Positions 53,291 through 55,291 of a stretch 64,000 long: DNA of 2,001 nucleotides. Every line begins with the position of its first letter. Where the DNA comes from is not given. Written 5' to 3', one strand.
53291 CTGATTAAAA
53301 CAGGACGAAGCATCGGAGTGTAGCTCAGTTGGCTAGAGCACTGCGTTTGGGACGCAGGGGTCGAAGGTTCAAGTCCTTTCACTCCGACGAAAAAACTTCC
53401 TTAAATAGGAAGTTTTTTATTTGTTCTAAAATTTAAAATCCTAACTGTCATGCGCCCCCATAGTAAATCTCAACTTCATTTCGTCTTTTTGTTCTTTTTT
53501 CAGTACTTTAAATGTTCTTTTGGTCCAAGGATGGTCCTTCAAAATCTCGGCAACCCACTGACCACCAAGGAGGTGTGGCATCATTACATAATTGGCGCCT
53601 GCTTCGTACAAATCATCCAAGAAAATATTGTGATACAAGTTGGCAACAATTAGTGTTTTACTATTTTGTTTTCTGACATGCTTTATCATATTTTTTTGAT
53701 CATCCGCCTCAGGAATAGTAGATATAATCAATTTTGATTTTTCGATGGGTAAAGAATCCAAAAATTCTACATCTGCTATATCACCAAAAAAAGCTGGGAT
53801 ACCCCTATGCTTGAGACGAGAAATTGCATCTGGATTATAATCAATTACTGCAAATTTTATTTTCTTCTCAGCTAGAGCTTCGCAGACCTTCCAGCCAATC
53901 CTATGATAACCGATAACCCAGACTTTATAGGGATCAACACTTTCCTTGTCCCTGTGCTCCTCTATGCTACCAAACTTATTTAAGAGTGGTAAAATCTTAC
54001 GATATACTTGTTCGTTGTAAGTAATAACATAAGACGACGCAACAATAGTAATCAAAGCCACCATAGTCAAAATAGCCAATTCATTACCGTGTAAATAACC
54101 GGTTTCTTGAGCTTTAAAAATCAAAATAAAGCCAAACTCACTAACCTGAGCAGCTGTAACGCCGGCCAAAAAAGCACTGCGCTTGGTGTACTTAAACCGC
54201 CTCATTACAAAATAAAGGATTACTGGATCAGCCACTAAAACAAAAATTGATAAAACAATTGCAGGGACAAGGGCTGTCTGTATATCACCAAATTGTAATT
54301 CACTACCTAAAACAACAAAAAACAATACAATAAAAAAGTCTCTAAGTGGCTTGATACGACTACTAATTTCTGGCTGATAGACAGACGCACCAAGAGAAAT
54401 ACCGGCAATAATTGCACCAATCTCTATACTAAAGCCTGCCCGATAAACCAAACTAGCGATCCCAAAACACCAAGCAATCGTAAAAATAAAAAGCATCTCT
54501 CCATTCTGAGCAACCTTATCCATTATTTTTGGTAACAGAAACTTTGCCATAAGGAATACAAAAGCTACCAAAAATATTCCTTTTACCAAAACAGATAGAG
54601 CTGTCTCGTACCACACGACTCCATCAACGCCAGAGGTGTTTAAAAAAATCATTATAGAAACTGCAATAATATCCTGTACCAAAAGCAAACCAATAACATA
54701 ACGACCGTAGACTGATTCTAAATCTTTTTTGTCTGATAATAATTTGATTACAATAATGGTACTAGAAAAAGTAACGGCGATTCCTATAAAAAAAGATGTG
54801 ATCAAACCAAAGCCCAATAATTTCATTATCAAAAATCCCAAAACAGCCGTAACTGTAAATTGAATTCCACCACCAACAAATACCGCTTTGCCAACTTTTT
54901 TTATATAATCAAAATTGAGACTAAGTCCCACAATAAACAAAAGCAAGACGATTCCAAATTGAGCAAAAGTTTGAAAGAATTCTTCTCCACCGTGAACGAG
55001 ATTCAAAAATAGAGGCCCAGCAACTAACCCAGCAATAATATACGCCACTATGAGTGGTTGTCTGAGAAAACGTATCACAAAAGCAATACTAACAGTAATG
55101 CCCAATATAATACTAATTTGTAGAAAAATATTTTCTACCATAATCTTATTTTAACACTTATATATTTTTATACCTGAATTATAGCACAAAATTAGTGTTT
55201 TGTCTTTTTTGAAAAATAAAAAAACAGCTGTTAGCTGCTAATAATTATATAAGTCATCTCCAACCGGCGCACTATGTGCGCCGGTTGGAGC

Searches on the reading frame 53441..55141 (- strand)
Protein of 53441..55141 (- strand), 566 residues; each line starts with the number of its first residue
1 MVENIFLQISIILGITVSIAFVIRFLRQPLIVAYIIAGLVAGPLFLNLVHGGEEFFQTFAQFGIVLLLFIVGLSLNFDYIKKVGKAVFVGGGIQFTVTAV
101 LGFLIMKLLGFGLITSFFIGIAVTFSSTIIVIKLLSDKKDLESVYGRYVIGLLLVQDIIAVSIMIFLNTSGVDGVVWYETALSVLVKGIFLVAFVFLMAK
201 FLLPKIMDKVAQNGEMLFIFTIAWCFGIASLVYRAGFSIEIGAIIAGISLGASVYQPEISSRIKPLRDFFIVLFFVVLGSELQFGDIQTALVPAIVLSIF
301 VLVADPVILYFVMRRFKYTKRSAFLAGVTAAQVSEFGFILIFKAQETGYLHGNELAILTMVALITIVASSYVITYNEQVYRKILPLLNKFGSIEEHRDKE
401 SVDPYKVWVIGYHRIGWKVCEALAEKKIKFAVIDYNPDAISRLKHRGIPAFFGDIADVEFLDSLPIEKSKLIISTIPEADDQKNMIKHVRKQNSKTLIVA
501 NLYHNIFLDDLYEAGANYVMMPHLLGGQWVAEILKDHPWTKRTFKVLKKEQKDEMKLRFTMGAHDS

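Call 71: search_protein_families(library=pfam, proteins=[window:53441-55141:-], max_evalue=0.0001)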
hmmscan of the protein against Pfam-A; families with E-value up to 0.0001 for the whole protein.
window:53441-55141:- (566 aa): 3 families
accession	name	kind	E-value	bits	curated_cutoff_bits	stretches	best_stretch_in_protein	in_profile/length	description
PF00999.27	Na_H_Exchanger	-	2.6e-54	184.9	26.2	1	15-367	4-363/375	Sodium/hydrogen exchanger, transmembrane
PF02254.24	TrkA_N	-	2.4e-19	70.2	23.8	1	408-522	2-116/116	TrkA-N domain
PF03812.18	KdgT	-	2.5e-05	24.3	25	1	244-339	171-264/305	2-keto-3-deoxygluconate permease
